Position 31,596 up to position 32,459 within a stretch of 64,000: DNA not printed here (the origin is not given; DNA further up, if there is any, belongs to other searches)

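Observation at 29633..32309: Radical SAM (B12-domain) + miniature TauD/TfdA dioxygenase + GRDP-like protein with a Cys-Trp-His tail: candidate uncharacterised modification system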

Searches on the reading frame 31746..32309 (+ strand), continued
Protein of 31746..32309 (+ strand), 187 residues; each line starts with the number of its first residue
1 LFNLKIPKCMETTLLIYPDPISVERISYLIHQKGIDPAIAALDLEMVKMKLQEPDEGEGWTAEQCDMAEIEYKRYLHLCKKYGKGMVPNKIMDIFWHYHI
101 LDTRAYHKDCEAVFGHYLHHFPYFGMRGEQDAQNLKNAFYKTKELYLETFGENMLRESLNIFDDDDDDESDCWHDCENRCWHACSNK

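Call 37: search_protein_families(library=padloc, alignment_id=A3, max_evalue=0.00001)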
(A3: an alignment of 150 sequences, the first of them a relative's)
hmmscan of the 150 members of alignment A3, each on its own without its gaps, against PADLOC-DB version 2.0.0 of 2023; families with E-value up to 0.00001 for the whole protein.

A. member 1, L001:4891-7065:- (724 aa): 0 families

B. families by the number of members that match (of 150 scanned): 237 families (the first 25 are shown)
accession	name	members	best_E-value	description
PDLC02960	RT-Protease_XI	2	4.4e-23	single gene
PDLC02959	RT-Protease_XI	2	5e-23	single gene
PDLC02759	SspA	1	1.3e-147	SspA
PDLC02657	DndA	1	6.1e-147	DndA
PDLC03019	MTase_I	1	5.2e-146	Type I methyltransferase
PDLC04689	PDC-M51A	1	8.4e-133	-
PDLC02357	AbiU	1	4.7e-128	AbiU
PDLC03035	MTase_I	1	1.8e-108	Type I methyltransferase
PDLC02905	pVip-kinase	1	1.4e-102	Viperin-kinase fusion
PDLC03240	MTase_II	1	1.1e-88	Type II methyltransferase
PDLC02903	pVip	1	1.1e-87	Viperins not associated with kinases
PDLC03524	REase_II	1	4.2e-86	Type II restriction enzyme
PDLC03305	MTase_II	1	4.1e-85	Type II methyltransferase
PDLC02904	pVip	1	3.7e-82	Viperins associated with kinases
PDLC03022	MTase_I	1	3.6e-79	Type I methyltransferase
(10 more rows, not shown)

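Call 40: search_protein_families(library=pfam, proteins=[L077:8711-9913:-, L079:1009-1926:-, L080:10546-11532:-, L054:8067-9665:+, L062:10542-11957:-, L067:9473-9889:+, L074:9103-9966:+, L076:3339-4892:+, L076:5572-8232:+, L016:9-1031:+], max_evalue=0.001)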
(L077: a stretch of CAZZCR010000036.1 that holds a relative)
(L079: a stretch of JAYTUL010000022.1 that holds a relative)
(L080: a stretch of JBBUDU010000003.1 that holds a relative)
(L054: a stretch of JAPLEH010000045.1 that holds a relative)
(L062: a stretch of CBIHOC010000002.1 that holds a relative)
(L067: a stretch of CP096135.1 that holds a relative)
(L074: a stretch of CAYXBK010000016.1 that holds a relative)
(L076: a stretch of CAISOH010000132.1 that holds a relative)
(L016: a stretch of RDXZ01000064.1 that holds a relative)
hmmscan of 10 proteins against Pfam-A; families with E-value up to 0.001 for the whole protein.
L077:8711-9913:- (400 aa): 1 family
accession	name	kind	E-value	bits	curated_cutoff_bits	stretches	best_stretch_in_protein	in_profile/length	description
PF05862.16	IceA2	-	2.4e-07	31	25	1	303-355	4-52/59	Helicobacter pylori IceA2 protein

L079:1009-1926:- (305 aa): 8 families
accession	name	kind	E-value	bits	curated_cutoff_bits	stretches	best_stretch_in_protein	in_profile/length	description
PF00326.27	Peptidase_S9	-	1.1e-21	77.7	22.6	1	103-293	10-212/213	Prolyl oligopeptidase family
PF02129.25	Peptidase_S15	-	3.4e-09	37.2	23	1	101-189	44-134/262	X-Pro dipeptidyl-peptidase (S15 family)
PF01738.24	DLH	-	7.5e-09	35.9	21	1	97-278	31-194/217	Dienelactone hydrolase family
PF20434.5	BD-FAE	-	3.4e-08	33.7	26.8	1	69-253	8-215/215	BD-FAE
PF00561.26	Abhydrolase_1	-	6.3e-06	26.5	25.8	1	186-272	163-240/245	alpha/beta hydrolase fold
PF12146.15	Hydrolase_4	-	0.00016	21.5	27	0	227-272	191-234/239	Serine aminopeptidase, S33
PF07224.18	Chlorophyllase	-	0.00024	20.4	26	1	88-197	50-166/301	Chlorophyllase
PF05448.18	AXE1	-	0.00066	19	21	0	43-125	50-127/321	Acetyl xylan esterase (AXE1)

L080:10546-11532:- (328 aa): 6 families
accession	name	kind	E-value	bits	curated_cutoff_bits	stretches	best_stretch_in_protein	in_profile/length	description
PF00326.27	Peptidase_S9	-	1.7e-19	70.6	22.6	1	126-316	10-212/213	Prolyl oligopeptidase family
PF02129.25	Peptidase_S15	-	1e-08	35.7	23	1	125-213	46-135/262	X-Pro dipeptidyl-peptidase (S15 family)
PF01738.24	DLH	-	2.3e-08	34.4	21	1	163-302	86-196/217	Dienelactone hydrolase family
PF20434.5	BD-FAE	-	7e-08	32.7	26.8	1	92-276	8-215/215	BD-FAE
PF12146.15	Hydrolase_4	-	2e-06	27.7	27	0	250-296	191-235/239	Serine aminopeptidase, S33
PF00561.26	Abhydrolase_1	-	1.2e-05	25.5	25.8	0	219-295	173-240/245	alpha/beta hydrolase fold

L054:8067-9665:+ (532 aa): 3 families
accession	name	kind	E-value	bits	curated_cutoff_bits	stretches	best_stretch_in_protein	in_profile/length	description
PF13517.12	FG-GAP_3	-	4.7e-38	130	26.9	4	195-260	1-60/61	FG-GAP-like repeat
PF01839.29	FG-GAP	-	9.2e-26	89.7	22.1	1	244-267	3-26/37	FG-GAP repeat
PF21348.3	RGL11_C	-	0.00034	20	27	0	87-112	85-110/490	Rhamnogalacturonan lyase family 11, C-terminal domain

L062:10542-11957:- (471 aa): 0 families

L067:9473-9889:+ (138 aa): 0 families

L074:9103-9966:+ (287 aa): 0 families

L076:3339-4892:+ (517 aa): 1 family
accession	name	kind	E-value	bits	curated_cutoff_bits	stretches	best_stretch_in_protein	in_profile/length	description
PF02646.22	RmuC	-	1.7e-93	313.4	26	1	197-491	2-290/291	RmuC family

L076:5572-8232:+ (886 aa): 2 families
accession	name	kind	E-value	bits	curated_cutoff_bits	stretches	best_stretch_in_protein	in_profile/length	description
PF02518.31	HATPase_c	-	1.3e-11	45.3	26.4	1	761-872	2-103/111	Histidine kinase-, DNA gyrase B-, and HSP90-like ATPase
PF01420.25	Methylase_S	-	4.1e-05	24.3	22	1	522-616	52-146/168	Type I restriction modification DNA specificity domain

L016:9-1031:+ (340 aa): 1 family
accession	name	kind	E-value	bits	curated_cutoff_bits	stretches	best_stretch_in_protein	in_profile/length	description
PF01610.23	DDE_Tnp_ISL3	-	1.1e-55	189.5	23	1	94-334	1-239/240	Transposase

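Call 42: find_related_loci(query=A4, collection=metagenome_contigs, flank=8000)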
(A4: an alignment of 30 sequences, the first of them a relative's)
Query A4 (291 aa) in metagenome_contigs; peptide patterns used: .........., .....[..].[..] (x = any residue, [..] = any of these).
600 stretches matched a pattern (row limit reached: there are more); 562 encode a relative of the query (tblastn E <= 1e-3); the best 80 are kept; 80 distinct loci.
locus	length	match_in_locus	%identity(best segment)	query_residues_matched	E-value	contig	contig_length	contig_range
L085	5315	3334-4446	92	1-291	0e+0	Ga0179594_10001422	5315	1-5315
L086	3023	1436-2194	79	67-291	1e-131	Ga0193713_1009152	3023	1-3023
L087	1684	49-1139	92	1-291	6e-136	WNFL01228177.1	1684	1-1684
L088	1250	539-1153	88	67-271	3e-135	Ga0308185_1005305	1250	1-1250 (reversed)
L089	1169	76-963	68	1-291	5e-135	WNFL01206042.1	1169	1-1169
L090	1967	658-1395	77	67-291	4e-130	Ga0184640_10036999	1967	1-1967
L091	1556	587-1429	68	1-291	4e-125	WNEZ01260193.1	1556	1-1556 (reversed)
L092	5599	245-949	74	67-291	6e-114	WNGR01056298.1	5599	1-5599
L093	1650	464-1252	75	67-291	5e-119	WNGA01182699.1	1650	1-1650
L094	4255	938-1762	64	1-271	5e-111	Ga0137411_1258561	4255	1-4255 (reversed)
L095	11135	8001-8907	73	1-291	1e-119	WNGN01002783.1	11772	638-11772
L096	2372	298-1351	72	1-291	1e-119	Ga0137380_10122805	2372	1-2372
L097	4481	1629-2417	69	67-291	1e-107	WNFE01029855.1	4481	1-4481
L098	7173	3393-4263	73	1-291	1e-117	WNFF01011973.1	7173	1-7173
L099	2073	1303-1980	67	27-254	1e-110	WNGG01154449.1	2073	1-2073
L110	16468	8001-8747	61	27-291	8e-95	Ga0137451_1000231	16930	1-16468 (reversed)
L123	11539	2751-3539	52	46-291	8e-77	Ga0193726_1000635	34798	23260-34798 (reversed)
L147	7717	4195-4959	49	39-291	1e-67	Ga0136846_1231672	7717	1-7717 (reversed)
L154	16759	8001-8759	44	64-290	3e-64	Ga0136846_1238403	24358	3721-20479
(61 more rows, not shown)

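Call 44: search_protein_families(library=pfam, proteins=[L095:4310-7663:+, L123:3755-6736:+, L154:4469-7933:+, L147:5217-7649:-, L030:117-704:+, L030:704-1456:+, L030:2696-3043:+, L007:3629-3961:+, L050:8770-9384:+, L110:2917-4188:+], max_evalue=0.0001)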
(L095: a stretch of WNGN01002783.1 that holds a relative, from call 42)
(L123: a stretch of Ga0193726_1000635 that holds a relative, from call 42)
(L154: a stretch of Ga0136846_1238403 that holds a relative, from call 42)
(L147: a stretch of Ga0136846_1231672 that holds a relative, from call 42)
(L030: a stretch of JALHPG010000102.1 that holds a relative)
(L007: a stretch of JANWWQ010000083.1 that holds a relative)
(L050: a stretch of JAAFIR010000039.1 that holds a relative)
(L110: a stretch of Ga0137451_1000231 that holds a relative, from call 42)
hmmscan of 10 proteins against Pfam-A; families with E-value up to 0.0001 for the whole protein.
L095:4310-7663:+ (1117 aa): 6 families
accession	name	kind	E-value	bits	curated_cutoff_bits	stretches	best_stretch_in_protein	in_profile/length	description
PF00563.25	EAL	-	2.6e-83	279.5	31.3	1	855-1089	3-236/236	EAL domain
PF00990.26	GGDEF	-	3e-52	177.1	23.8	1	677-834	1-161/161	Diguanylate cyclase, GGDEF domain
PF03924.19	CHASE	-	1.8e-47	162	25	1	86-267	2-180/189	CHASE domain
PF13185.12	GAF_2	-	3.3e-13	50.5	28.6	1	518-663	1-134/136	GAF domain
PF08447.18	PAS_3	-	1.8e-12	47.8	25.6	1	407-478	2-73/89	PAS fold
PF01590.32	GAF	-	9.8e-06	26.6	22.4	1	524-663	5-132/133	GAF domain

L123:3755-6736:+ (993 aa): 10 families
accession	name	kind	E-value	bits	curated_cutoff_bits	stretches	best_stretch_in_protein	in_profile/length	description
PF08447.18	PAS_3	-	2.2e-39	134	25.6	2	539-624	3-88/89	PAS fold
PF03924.19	CHASE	-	4e-37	128.3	25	1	87-279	3-185/189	CHASE domain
PF00989.32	PAS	-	6e-34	116.9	22.6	2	390-500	1-113/113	PAS fold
PF13426.13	PAS_9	-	9.7e-34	116.2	27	2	656-758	3-103/103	PAS domain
PF08448.16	PAS_4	-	3e-31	108.3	23.1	2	397-504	2-109/110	PAS fold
PF13188.13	PAS_8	-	1.4e-12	47.5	21.8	1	390-447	1-58/65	PAS domain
PF07730.19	HisKA_3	-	6.9e-12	46.2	24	1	787-855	1-68/68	Histidine kinase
PF02518.31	HATPase_c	-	2.4e-11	44.5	26.4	1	897-984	5-105/111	Histidine kinase-, DNA gyrase B-, and HSP90-like ATPase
PF13581.12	HATPase_c_2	-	1.1e-08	35.6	27.4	1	901-966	35-112/127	Histidine kinase-like ATPase domain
PF14598.12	PAS_11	-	4e-05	24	25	0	428-472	31-75/109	PAS domain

L154:4469-7933:+ (1154 aa): 7 families
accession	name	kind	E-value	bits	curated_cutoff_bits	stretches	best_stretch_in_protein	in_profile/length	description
PF00563.25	EAL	-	6.4e-82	274.9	31.3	1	897-1130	4-236/236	EAL domain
PF00990.26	GGDEF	-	4.8e-50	169.9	23.8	1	718-873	1-159/161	Diguanylate cyclase, GGDEF domain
PF03924.19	CHASE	-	8.4e-41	140.3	25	1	115-298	2-183/189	CHASE domain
PF13185.12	GAF_2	-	7.2e-08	33.2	28.6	1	564-703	5-133/136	GAF domain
PF08447.18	PAS_3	-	2.5e-07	31.3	25.6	1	450-527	2-81/89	PAS fold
PF00989.32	PAS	-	1.7e-05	25.2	22.6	1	429-536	3-112/113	PAS fold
PF14215.12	bHLH-MYC_N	-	8.3e-05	23.4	30.2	0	615-695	100-178/181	bHLH-MYC and R2R3-MYB transcription factors N-terminal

L147:5217-7649:- (810 aa): 5 families
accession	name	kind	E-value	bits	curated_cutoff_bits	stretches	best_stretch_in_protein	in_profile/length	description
PF00563.25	EAL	-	1.2e-75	254.3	31.3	1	558-794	1-236/236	EAL domain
PF00990.26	GGDEF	-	1.4e-51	174.9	23.8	1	382-538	1-160/161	Diguanylate cyclase, GGDEF domain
PF08447.18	PAS_3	-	2e-07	31.6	25.6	1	281-365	2-89/89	PAS fold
PF02743.24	dCache_1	-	7.1e-07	29.4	45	1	11-158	87-238/240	Cache domain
PF00672.30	HAMP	-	2.2e-05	25.2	25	1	198-243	5-48/53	HAMP domain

L030:117-704:+ (195 aa): 1 family
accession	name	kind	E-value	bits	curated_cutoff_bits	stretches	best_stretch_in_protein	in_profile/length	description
PF06580.19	His_kinase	-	3.5e-10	40.4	25.2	1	9-77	2-75/81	Histidine kinase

L030:704-1456:+ (250 aa): 1 family
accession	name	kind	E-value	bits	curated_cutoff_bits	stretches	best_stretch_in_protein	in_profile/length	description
PF00072.30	Response_reg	-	1.3e-08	35.4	30.2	1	6-116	1-108/111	Response regulator receiver domain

L030:2696-3043:+ (115 aa): 0 families

L007:3629-3961:+ (110 aa): 0 families

L050:8770-9384:+ (204 aa): 0 families

L110:2917-4188:+ (423 aa): 2 families
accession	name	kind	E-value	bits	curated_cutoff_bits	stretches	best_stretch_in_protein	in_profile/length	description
PF13660.11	DUF4147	-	8.4e-80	268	23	1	9-228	4-234/234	Domain of unknown function (DUF4147)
PF05161.18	MOFRL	-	2.8e-38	130.8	28.3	1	311-416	1-106/106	MOFRL family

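Call 52: search_solved_structures(query=A2, max_evalue=1)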
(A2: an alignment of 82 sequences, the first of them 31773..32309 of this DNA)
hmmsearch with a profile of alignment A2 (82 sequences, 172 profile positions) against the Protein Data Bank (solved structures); distinct sequences matched with E-value up to 1: 0.

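Call 56: search_protein_families(library=pfam, alignment_id=A5, max_evalue=0.00001)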
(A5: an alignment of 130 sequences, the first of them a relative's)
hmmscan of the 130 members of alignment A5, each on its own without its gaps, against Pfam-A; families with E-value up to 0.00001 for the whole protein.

A. member 1, L037:4194-5117:- (307 aa): 0 families

B. families by the number of members that match (of 130 scanned): 110 families (the first 25 are shown)
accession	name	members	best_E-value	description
PF13091.12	PLDc_2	3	6e-28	PLD-like domain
PF06580.19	His_kinase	3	3.7e-11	Histidine kinase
PF02233.22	PNTB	2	1.5e-196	NAD(P) transhydrogenase beta subunit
PF00361.26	Proton_antipo_M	2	1.9e-82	NADH:quinone oxidoreductase/Mrp antiporter, TM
PF04055.27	Radical_SAM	2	8.6e-14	Radical SAM superfamily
PF00072.30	Response_reg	2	3.5e-08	Response regulator receiver domain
PF00120.29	Gln-synt_C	1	4.5e-107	Glutamine synthetase, catalytic domain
PF00202.27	Aminotran_3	1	1.6e-96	Aminotransferase class-III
PF00933.27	Glyco_hydro_3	1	9.7e-78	Glycosyl hydrolase family 3 N terminal domain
PF20256.3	MoCoBD_2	1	5.5e-76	Molybdopterin cofactor-binding domain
PF01262.27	AlaDh_PNT_C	1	9.8e-73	Alanine dehydrogenase/PNT, C-terminal domain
PF13090.12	PP_kinase_C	1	1.3e-71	Polyphosphate kinase C-terminal domain 2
PF00654.25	Voltage_CLC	1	8e-68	Voltage gated chloride channel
PF04127.22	DFP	1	1.2e-67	DNA/pantothenate metabolism flavoprotein C-terminal domain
PF01266.30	DAO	1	1.3e-66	FAD dependent oxidoreductase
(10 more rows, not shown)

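Call 57: search_protein_families(library=padloc, alignment_id=A5, max_evalue=0.00001)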
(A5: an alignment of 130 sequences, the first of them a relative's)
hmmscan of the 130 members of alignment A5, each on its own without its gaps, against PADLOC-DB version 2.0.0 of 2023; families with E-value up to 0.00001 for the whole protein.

A. member 1, L037:4194-5117:- (307 aa): 1 family
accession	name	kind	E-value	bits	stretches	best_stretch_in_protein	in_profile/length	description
PDLC04161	HEC-07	-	3.6e-07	27.5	1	174-300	420-548/553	-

B. families by the number of members that match (of 130 scanned): 127 families (the first 25 are shown)
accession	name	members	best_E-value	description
PDLC02903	pVip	2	3e-55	Viperins not associated with kinases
PDLC02904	pVip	2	6.7e-52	Viperins associated with kinases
PDLC02614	DrmC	2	3.4e-15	DrmC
PDLC01652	WYL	2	1.8e-14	"CAS-I,CAS-II,CAS-III,CAS-IV,CAS-V,CAS-VI; associated_signaling"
PDLC03924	MkoC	2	3.4e-12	-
PDLC04161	HEC-07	2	5.2e-09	-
PDLC05023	PDC-S46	1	5.1e-231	-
PDLC04477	PDC-M16B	1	1.9e-192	-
PDLC04689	PDC-M51A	1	2.2e-117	-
PDLC02289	AbiEii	1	9.3e-95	AbiEii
PDLC04488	PDC-M16B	1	7.1e-88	-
PDLC03964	TmtA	1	2.3e-80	-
PDLC04486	PDC-M16B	1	1.6e-62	-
PDLC04824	PDC-S02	1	1.2e-52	-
PDLC04743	PDC-M62B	1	1.4e-52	-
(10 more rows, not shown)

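Call 59: search_protein_families(library=padloc, proteins=[L071:10570-11925:+, L071:11960-12991:+, L071:12996-13700:+, L050:8486-8749:+, L050:7454-8428:+, L050:6463-7464:+, L050:10516-10809:+, L007:990-1766:+, L007:1769-2560:+, L059:158-1132:+], max_evalue=0.001)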
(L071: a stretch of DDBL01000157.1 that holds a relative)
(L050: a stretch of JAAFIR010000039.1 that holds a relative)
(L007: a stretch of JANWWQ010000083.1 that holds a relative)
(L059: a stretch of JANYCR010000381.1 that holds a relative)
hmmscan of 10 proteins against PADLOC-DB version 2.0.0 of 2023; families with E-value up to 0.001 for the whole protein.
L071:10570-11925:+ (451 aa): 0 families

L071:11960-12991:+ (343 aa): 2 families
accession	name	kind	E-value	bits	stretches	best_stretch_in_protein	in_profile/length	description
PDLC02903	pVip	-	6.8e-09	33.6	1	17-236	8-193/257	Viperins not associated with kinases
PDLC02904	pVip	-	4.8e-06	24.3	1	17-163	11-139/262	Viperins associated with kinases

L071:12996-13700:+ (234 aa): 0 families

L050:8486-8749:+ (87 aa): 3 families
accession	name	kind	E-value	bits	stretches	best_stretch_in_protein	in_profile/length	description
PDLC02904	pVip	-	1.4e-12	45.7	1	23-73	2-54/262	Viperins associated with kinases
PDLC02903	pVip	-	9.4e-11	39.7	1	25-73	1-47/257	Viperins not associated with kinases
PDLC02905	pVip-kinase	-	5e-09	33.9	1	24-73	182-238/474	Viperin-kinase fusion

L050:7454-8428:+ (324 aa): 1 family
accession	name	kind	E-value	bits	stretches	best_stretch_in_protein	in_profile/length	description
PDLC01652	WYL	-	1.8e-14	52.4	1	132-320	11-159/162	"CAS-I,CAS-II,CAS-III,CAS-IV,CAS-V,CAS-VI; associated_signaling"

L050:6463-7464:+ (333 aa): 0 families

L050:10516-10809:+ (97 aa): 0 families

L007:990-1766:+ (258 aa): 0 families

L007:1769-2560:+ (263 aa): 0 families

L059:158-1132:+ (324 aa): 1 family
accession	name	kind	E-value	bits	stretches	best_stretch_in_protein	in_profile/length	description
PDLC01652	WYL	-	7.1e-14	50.4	1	134-322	11-161/162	"CAS-I,CAS-II,CAS-III,CAS-IV,CAS-V,CAS-VI; associated_signaling"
